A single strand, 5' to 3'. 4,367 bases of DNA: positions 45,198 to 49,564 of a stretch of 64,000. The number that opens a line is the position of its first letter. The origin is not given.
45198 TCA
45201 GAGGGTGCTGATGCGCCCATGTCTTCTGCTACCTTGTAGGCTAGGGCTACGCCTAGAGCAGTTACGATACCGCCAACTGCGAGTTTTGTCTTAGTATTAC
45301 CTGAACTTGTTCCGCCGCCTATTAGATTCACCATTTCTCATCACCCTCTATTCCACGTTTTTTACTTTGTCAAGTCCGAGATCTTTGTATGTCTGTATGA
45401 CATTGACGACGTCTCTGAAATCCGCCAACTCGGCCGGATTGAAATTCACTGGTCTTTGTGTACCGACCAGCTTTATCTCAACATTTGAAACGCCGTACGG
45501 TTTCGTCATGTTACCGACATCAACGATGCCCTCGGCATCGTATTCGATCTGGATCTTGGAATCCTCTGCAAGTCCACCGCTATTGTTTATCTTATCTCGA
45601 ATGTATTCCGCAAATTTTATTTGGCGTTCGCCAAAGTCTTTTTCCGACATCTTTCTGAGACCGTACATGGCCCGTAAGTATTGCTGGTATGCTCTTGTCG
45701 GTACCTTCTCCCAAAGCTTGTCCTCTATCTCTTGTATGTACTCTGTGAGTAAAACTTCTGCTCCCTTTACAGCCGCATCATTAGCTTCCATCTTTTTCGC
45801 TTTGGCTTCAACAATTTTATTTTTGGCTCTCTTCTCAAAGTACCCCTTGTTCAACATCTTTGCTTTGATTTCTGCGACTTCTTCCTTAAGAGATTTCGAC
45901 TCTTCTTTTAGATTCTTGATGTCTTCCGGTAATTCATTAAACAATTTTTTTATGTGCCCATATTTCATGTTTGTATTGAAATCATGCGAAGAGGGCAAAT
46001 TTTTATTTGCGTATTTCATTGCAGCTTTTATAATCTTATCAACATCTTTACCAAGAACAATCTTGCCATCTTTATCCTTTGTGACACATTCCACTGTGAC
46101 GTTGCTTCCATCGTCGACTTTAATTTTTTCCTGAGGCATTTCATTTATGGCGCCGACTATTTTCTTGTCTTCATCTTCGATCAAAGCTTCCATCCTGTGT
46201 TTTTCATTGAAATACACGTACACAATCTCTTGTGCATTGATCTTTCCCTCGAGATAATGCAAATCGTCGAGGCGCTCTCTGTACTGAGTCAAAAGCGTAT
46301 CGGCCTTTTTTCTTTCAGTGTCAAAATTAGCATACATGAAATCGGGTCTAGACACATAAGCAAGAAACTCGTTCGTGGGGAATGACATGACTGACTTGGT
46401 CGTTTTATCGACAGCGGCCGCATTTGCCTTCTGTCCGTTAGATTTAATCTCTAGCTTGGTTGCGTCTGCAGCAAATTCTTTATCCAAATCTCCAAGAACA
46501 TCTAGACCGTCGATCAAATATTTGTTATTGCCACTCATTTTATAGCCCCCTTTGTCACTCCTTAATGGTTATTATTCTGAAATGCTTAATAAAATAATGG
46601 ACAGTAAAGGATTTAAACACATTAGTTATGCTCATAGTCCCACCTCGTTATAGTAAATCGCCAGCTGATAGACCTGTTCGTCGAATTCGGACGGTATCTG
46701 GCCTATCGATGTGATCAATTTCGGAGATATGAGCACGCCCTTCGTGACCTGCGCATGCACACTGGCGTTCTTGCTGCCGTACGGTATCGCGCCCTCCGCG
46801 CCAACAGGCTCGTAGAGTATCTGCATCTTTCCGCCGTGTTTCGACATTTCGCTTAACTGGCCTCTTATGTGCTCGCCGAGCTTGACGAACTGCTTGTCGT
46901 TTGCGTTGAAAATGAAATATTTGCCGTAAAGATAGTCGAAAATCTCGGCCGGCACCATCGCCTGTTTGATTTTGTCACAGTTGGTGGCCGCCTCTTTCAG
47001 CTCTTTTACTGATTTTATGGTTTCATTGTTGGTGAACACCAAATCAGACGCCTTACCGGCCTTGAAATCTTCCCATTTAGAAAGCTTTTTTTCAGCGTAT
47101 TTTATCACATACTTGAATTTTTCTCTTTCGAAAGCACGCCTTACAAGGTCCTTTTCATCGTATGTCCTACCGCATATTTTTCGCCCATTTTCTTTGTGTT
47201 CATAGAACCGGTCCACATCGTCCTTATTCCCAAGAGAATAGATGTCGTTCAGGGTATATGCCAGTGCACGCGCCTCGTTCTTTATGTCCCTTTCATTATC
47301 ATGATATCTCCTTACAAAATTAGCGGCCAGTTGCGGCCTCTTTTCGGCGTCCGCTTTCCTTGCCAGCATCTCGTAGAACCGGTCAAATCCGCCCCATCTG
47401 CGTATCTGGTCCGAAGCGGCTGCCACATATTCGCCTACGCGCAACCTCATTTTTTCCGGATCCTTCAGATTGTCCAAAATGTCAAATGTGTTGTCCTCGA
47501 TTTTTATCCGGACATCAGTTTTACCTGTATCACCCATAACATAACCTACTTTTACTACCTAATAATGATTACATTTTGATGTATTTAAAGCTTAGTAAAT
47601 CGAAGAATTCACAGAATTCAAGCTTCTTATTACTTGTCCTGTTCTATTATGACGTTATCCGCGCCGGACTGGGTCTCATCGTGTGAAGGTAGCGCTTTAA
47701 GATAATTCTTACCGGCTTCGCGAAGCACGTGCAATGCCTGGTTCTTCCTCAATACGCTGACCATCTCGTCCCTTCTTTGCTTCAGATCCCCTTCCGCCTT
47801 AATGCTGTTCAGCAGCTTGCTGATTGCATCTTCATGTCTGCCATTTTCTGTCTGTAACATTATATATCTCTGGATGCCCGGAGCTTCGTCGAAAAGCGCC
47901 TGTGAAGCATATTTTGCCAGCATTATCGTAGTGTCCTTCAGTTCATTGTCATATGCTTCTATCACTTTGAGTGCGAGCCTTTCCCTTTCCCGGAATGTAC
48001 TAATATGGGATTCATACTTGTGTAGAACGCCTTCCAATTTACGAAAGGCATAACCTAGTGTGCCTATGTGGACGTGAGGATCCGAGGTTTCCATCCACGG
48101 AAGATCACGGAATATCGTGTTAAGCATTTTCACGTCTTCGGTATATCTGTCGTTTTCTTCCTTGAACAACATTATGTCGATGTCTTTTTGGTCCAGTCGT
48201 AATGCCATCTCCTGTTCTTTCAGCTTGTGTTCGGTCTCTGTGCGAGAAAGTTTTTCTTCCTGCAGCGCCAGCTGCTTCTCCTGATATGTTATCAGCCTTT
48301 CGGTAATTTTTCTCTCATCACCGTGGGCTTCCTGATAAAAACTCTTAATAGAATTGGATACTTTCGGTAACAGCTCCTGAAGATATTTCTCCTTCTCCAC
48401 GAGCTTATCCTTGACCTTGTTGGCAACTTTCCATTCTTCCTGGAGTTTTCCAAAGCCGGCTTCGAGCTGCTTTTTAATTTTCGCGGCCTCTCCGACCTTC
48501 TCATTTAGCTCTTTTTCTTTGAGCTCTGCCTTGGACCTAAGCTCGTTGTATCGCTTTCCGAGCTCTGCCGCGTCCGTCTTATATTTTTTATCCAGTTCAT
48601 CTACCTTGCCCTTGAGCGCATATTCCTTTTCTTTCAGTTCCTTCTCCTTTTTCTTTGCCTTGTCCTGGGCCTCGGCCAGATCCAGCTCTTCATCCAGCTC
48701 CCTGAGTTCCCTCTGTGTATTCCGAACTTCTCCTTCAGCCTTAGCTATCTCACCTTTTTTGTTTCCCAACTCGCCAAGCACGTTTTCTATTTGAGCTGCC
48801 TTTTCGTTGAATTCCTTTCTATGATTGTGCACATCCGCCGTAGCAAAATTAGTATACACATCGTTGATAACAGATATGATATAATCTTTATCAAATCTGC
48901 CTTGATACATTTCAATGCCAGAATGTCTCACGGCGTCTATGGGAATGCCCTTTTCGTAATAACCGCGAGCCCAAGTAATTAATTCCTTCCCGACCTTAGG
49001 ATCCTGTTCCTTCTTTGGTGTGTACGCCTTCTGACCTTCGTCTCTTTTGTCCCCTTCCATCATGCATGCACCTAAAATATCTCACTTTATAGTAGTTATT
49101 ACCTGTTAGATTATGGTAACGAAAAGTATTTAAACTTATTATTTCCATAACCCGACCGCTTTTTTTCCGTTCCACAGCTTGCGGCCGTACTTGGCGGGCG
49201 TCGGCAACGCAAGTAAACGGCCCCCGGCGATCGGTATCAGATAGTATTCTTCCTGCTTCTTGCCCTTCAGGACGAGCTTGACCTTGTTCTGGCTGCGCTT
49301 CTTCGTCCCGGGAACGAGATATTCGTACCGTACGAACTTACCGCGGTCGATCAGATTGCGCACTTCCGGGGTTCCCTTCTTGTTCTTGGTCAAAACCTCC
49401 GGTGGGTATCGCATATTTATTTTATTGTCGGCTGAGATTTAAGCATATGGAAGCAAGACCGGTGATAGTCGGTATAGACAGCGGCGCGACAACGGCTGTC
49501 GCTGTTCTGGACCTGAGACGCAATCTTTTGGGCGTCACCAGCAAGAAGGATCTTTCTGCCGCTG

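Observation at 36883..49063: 12-kb co-directional block: three cytoplasmic ORFans plus an N-anchored 599-aa protein translationally coupled to a 2215-aa surface glycoprotein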

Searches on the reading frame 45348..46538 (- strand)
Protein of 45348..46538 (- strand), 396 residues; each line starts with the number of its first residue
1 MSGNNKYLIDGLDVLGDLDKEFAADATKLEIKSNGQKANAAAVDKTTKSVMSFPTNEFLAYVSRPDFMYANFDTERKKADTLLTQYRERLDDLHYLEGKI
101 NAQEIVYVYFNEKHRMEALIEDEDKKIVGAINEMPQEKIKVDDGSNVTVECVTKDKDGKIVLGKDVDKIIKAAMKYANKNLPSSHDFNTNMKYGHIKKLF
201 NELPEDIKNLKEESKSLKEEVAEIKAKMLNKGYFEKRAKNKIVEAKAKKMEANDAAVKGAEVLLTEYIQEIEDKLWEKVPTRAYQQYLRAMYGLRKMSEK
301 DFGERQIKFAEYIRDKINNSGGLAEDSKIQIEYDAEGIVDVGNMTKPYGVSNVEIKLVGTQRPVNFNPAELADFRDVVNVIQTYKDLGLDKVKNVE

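Call 4: search_protein_families(library=pfam, proteins=[window:45348-46538:-], max_evalue=0.01)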
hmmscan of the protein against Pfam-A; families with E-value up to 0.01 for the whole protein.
window:45348-46538:- (396 aa): 1 family
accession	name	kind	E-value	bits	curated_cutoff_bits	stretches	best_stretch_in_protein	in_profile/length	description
PF02183.23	HALZ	-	0.0015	19.1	28.1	1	193-228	7-42/43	Homeobox associated leucine zipper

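Call 5: search_protein_families(library=phrogs, proteins=[window:45348-46538:-], max_evalue=0.01)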
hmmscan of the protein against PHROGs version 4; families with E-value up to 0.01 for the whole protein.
window:45348-46538:- (396 aa): 0 families

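Call 15: search_protein_families(library=ncbifam, proteins=[window:45348-46538:-], max_evalue=0.01)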
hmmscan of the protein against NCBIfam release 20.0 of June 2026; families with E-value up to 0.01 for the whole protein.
window:45348-46538:- (396 aa): 0 families

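Call 16: search_protein_families(library=padloc, proteins=[window:45348-46538:-], max_evalue=0.01)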
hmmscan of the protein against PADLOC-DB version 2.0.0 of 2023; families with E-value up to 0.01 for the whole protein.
window:45348-46538:- (396 aa): 0 families

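Call 30: find_homologous_proteins(query=A3, max_evalue=0.01)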
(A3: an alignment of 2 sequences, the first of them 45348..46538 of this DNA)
Query A3 (2 sequences) (396 aa, profile of the alignment): 3 proteins with E <= 0.01 among 8000 candidates.
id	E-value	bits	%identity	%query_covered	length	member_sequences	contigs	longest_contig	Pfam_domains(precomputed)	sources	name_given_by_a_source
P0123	6.5e-221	752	100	100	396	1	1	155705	-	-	-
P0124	7.1e-185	633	30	93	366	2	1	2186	-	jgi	-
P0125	6.9e-153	528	32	94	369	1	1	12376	-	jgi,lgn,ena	jgi:hypothetical protein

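Call 31: find_encoding_contigs(protein=P0125, flank=10000, max_places=6)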
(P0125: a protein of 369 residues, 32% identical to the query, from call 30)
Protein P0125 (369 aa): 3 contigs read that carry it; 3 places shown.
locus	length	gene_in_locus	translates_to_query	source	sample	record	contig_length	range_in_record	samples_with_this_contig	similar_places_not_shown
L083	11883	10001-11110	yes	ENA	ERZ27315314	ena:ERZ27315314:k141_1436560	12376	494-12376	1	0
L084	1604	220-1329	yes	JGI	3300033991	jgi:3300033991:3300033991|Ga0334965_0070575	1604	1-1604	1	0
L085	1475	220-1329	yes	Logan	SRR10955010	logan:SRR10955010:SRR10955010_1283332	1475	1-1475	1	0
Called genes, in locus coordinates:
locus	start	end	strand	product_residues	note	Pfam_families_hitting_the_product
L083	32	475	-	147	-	-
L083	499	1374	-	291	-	PF01866:Diphthamide_syn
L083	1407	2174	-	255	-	PF01694:Rhomboid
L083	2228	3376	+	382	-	PF01170:UPF0020, PF13847:Methyltransf_31 (weak)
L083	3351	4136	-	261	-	PF01884:PcrB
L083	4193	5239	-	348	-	PF00465:Fe-ADH, PF13685:Fe-ADH_2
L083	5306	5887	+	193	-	-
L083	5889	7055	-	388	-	PF04312:DUF460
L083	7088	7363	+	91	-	-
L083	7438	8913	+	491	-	-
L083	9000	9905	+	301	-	-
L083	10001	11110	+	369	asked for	-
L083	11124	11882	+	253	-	?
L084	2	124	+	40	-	?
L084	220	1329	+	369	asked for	-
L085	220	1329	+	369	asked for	-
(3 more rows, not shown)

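Call 32: find_encoding_contigs(protein=P0124, flank=10000, max_places=6)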
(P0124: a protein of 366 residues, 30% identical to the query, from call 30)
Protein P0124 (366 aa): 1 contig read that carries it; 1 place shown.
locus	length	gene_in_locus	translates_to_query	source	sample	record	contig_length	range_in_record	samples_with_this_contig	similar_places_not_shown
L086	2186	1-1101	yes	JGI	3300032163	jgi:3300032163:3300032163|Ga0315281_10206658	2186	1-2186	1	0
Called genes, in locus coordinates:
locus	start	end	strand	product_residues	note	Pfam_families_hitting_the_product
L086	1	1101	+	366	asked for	?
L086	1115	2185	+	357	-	?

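Call 43: search_protein_families(library=pfam, proteins=[window:45348-46538:-], max_evalue=1)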
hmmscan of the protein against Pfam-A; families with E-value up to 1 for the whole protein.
window:45348-46538:- (396 aa): 11 families
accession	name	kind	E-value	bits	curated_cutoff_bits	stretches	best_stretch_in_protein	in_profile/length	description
PF02183.23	HALZ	-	0.0015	19.1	28.1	1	193-228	7-42/43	Homeobox associated leucine zipper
PF05103.18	DivIVA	-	0.012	16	28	1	196-266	23-93/131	DivIVA protein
PF18077.6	DUF5595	-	0.016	15.7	29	1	195-225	41-71/73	Domain of unknown function (DUF5595)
PF09969.14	DUF2203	-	0.029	15.5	24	1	202-274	17-93/122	Uncharacterized conserved protein (DUF2203)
PF04977.20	DivIC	-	0.041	14.1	28.9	1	191-241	17-64/80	Septum formation initiator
PF09114.16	MotA_activ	-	0.051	14.2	26.1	1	149-182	58-91/95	Transcription factor MotA, activation domain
PF07323.17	DUF1465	-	0.053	13.8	25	1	195-243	96-143/153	Protein of unknown function (DUF1465)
PF22414.1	Hia_Tpr_ring_dom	-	0.074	13.2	27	1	142-160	13-30/37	Trimeric autotransporter adhesin, Trp ring domain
PF13624.11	SurA_N_3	-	0.14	12.5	27.2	1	210-304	58-150/162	SurA-like N-terminal domain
PF07739.18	TipAS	-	0.54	11.2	23.8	0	237-318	39-115/117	TipAS antibiotic-recognition domain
PF00308.24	Bac_DnaA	-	1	10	23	1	60-142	68-148/162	Bacterial DnaA ATPAse domain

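Call 50: find_related_loci(query=A3, collection=viral_contigs, flank=10000)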
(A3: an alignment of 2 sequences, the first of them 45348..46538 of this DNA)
Query A3 (396 aa) in viral_contigs; peptide patterns used: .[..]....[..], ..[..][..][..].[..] (x = any residue, [..] = any of these).
436 stretches matched a pattern, but none encodes a relative of the query by tblastn (E <= 1e-3).

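Call 73: predict_structure(alignment_id=A5)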
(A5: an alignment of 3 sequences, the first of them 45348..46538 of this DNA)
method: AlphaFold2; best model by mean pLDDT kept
length: 396 residues; sequences in the alignment: 3
mean_pLDDT: 53.4   pTM: 0.37
mean pLDDT of the five models: 53.4, 47.8, 45.5, 43.9, 42.7
residues with pLDDT >= 90: 0; 70-90: 84; 50-70: 130; < 50: 182
segments of 3 or more residues with pLDDT < 50: 1-47, 86-120, 135-152, 158-162, 180-203, 263-296, 339-346, 391-396
pLDDT, mean of each block of 10 residues (from residue 1): 26 26 29 29 45 77 67 58 49 44 43 39 54 48 42 49 53 54 37 32 59 78 74 61 76 63 46 38 43 51 77 80 70 60 47 71 69 67 58 38
secondary structure, 60 per line:
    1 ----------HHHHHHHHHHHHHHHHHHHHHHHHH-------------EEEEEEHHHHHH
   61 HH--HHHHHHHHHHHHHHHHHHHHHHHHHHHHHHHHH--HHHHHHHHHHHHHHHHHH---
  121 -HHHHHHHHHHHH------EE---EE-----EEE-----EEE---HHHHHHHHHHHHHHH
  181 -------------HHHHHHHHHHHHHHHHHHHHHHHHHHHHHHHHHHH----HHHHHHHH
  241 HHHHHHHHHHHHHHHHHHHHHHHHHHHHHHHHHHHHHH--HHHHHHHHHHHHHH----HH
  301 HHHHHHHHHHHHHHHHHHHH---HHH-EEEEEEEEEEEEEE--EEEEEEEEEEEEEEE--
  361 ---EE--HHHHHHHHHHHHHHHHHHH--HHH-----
elements in order: H11-35 E49-54 H55-62 H65-97 H100-117 H122-133 E152-154 E160-162 H166-180 H194-228 H233-278 H281-294 H299-320 E328-341 E344-358 H368-386

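Call 76: fold_search(model_id=the predicted structure, library=pdb)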
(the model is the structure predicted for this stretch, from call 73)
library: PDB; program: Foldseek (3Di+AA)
matches with E <= 10: 56; with E <= 0.001: 0
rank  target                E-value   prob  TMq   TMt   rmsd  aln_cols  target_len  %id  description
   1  9fqr_FA               1.4e+00  0.05  0.11  0.13  37.2       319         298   11  96-nm repeat of axonemal doublet microtubules from bovine sperm (released 2025-03-26)
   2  9q9k_A                1.4e+00  0.03  0.09  0.08  28.9       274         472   14  Cryo-EM structure of human Mre11-Rad50 (MR) complex bound to DNA and telomeric factor TRF2 fragment (438-542) (released 2025-10-01)
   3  9q9h_A                1.7e+00  0.05  0.13  0.11  25.0       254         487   15  Cryo-EM structure of human Mre11-Rad50 complex bound to DNA (released 2025-10-01)
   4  7w1m_B                1.7e+00  0.04  0.14  0.11  40.4       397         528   11  Cryo-EM structure of human cohesin-CTCF-DNA complex (released 2023-05-31)
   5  8f7n                  2.0e+00  0.08  0.14  0.16  31.3       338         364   12  Crystal structure of chemoreceptor McpZ ligand sensing domain (released 2023-07-05)
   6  9q9m_A                2.1e+00  0.06  0.14  0.13  16.4       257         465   10  Cryo-EM structure of human Mre11-Rad50-Nbs1 (MRN) complex bound to DNA and telomeric factor TRF2 (released 2025-10-01)
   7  6z6f_D                2.3e+00  0.06  0.12  0.09  46.0       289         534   15  HDAC-PC (released 2021-02-17)
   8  4cgk_B                2.3e+00  0.04  0.13  0.15  32.4       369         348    9  Crystal structure of the essential protein PcsB from Streptococcus pneumoniae (released 2014-05-21)
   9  2hsq_A                2.4e+00  0.06  0.13  0.20  32.7       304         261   10  Human vinculin (head domain, Vh1, residues 1-258) in complex with Shigella's IpaA vinculin binding site 2 (residues 56 (released 2006-11-21)
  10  9q9m_B                2.6e+00  0.02  0.09  0.08  29.1       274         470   13  Cryo-EM structure of human Mre11-Rad50-Nbs1 (MRN) complex bound to DNA and telomeric factor TRF2 (released 2025-10-01)
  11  3hah_A                2.7e+00  0.08  0.16  0.23  29.8       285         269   11  Crystal structure of human PACSIN1 F-BAR domain (C2 lattice) (released 2009-06-16)
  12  4nqi_C                3.0e+00  0.09  0.15  0.25  28.1       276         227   10  Structure of the N-terminal I-BAR domain (1-259) of D.Discoideum IBARa (released 2014-02-05)
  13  7k5b_A                3.0e+00  0.02  0.09  0.02  33.4       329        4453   16  Structure of outer-arm dynein bound to microtubule doublet in microtubule binding state 2 (MTBS-2) (released 2021-09-29)
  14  8bx8_A                3.0e+00  0.02  0.09  0.02  33.4       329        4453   16  In situ outer dynein arm from Chlamydomonas reinhardtii in the post-power stroke state (released 2023-05-10)
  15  8iyj_B4               3.3e+00  0.04  0.14  0.14  52.3       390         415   12  Cryo-EM structure of the 48-nm repeat doublet microtubule from mouse sperm (released 2023-07-05)
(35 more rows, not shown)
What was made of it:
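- Tried and rejected: AF2 on a 3-sequence MSA gave pLDDT 53, and Foldseek against PDB found nothing (calls 73, 76).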

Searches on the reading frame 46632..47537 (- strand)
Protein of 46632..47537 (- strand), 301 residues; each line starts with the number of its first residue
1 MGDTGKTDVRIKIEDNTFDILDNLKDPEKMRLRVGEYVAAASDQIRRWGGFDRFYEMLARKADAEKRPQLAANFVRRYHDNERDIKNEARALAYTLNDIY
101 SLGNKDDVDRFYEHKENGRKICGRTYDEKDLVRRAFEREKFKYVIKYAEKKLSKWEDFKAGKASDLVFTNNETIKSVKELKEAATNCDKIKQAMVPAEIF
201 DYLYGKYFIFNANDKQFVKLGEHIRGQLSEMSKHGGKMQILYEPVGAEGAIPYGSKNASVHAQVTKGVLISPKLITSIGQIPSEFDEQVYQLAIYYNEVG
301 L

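Call 4: search_protein_families(library=pfam, proteins=[window:46632-47537:-], max_evalue=0.01)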
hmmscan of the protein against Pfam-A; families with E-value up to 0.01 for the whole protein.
window:46632-47537:- (301 aa): 0 families

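Call 5: search_protein_families(library=phrogs, proteins=[window:46632-47537:-], max_evalue=0.01)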
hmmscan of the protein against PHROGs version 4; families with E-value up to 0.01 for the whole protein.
window:46632-47537:- (301 aa): 0 families

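Call 15: search_protein_families(library=ncbifam, proteins=[window:46632-47537:-], max_evalue=0.01)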
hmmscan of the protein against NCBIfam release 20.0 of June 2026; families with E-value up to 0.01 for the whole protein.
window:46632-47537:- (301 aa): 0 families

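Call 16: search_protein_families(library=padloc, proteins=[window:46632-47537:-], max_evalue=0.01)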
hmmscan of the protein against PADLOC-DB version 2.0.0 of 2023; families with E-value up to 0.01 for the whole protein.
window:46632-47537:- (301 aa): 0 families

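Call 43: search_protein_families(library=pfam, proteins=[window:46632-47537:-], max_evalue=1)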
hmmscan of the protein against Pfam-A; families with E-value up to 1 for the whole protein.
window:46632-47537:- (301 aa): 1 family
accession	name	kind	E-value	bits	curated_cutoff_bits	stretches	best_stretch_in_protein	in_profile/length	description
PF00317.26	Ribonuc_red_lgN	-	0.077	13.5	28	0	24-61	24-60/77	Ribonucleotide reductase, all-alpha domain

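Call 101: find_related_loci(query=window:46632-47537:-, collection=viral_contigs, flank=5000)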
Query window:46632-47537:- (301 aa) in viral_contigs; peptide patterns used: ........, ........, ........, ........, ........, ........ (x = any residue, [..] = any of these).
3 stretches matched a pattern, but none encodes a relative of the query by tblastn (E <= 1e-3).

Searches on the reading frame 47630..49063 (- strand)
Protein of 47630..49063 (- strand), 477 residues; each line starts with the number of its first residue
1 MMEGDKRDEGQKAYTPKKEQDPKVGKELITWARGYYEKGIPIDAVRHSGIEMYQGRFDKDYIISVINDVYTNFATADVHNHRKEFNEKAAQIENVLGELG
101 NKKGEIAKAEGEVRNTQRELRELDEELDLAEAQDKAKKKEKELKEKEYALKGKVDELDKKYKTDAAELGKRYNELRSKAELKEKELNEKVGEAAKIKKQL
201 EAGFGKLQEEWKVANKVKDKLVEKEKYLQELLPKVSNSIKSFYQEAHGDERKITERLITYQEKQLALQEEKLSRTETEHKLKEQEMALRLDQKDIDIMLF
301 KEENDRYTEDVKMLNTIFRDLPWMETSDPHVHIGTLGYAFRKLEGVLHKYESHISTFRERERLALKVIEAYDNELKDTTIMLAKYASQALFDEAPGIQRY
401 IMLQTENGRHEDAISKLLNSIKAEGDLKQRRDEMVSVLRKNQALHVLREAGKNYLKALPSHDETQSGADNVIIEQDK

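Call 4: search_protein_families(library=pfam, proteins=[window:47630-49063:-], max_evalue=0.01)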
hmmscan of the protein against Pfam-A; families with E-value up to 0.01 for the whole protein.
window:47630-49063:- (477 aa): 0 families

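Call 5: search_protein_families(library=phrogs, proteins=[window:47630-49063:-], max_evalue=0.01)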
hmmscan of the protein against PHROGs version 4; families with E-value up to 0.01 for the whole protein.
window:47630-49063:- (477 aa): 2 families
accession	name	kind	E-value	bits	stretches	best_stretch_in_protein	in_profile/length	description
phrog_167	-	tail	0.0074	15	1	82-277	110-297/1555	tail length tape measure protein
phrog_1535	-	tail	0.0099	15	0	89-242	71-221/1152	tail length tape measure protein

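Call 15: search_protein_families(library=ncbifam, proteins=[window:47630-49063:-], max_evalue=0.01)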
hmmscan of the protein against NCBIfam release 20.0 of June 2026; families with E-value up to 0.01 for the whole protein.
window:47630-49063:- (477 aa): 4 families
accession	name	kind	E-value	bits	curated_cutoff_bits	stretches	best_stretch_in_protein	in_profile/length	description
TIGR00996.1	Mtu_fam_mce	paralog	0.00054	19.2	140.5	0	173-244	156-227/291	MCE family protein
TIGR02168.1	SMC_prok_B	equivalog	0.00055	17.8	567.35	1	75-296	266-494/1181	chromosome segregation protein SMC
TIGR04523.1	Mplasa_alph_rch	subfamily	0.0025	15.8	270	1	89-418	390-720/745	helix-rich protein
NF033930.1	pneumo_PspA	exception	0.0036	16.1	850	1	72-229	181-336/659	pneumococcal surface protein A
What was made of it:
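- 47630..49063 (-): 477-aa cytoplasmic protein, E/K-rich, with probable coiled coil at about residues 85-300. It has its own promoter plus an SD. Only coiled-coil-type noise hits were found (calls 5, 15).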

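Call 16: search_protein_families(library=padloc, proteins=[window:47630-49063:-], max_evalue=0.01)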
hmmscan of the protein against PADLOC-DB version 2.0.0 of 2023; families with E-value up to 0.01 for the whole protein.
window:47630-49063:- (477 aa): 1 family
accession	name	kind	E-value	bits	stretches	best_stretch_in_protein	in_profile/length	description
PDLC00551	JetC2|JetC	-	0.004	13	1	82-317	740-1011/1365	DUF3584 domain; MukB-like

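Call 43: search_protein_families(library=pfam, proteins=[window:47630-49063:-], max_evalue=1)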
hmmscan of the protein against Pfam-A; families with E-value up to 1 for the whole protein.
window:47630-49063:- (477 aa): 1 family
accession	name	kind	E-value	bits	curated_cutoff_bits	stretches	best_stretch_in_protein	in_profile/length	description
PF19191.5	HEF_HK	-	0.43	11.5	24.1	0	81-129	11-57/67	HEF_HK domain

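Call 102: find_related_loci(query=window:47630-49063:-, collection=viral_contigs, flank=5000)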
Query window:47630-49063:- (477 aa) in viral_contigs; peptide patterns used: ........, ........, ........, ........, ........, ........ (x = any residue, [..] = any of these).
5 stretches matched a pattern, but none encodes a relative of the query by tblastn (E <= 1e-3).

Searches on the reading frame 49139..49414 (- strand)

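Call 43: search_protein_families(library=pfam, proteins=[window:49139-49414:-], max_evalue=1)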
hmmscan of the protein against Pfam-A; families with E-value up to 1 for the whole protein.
window:49139-49414:- (91 aa): 1 family
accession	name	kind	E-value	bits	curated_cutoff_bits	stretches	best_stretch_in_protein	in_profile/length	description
PF17200.10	sCache_2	-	0.19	12.1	25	0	39-86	35-86/155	Single Cache domain 2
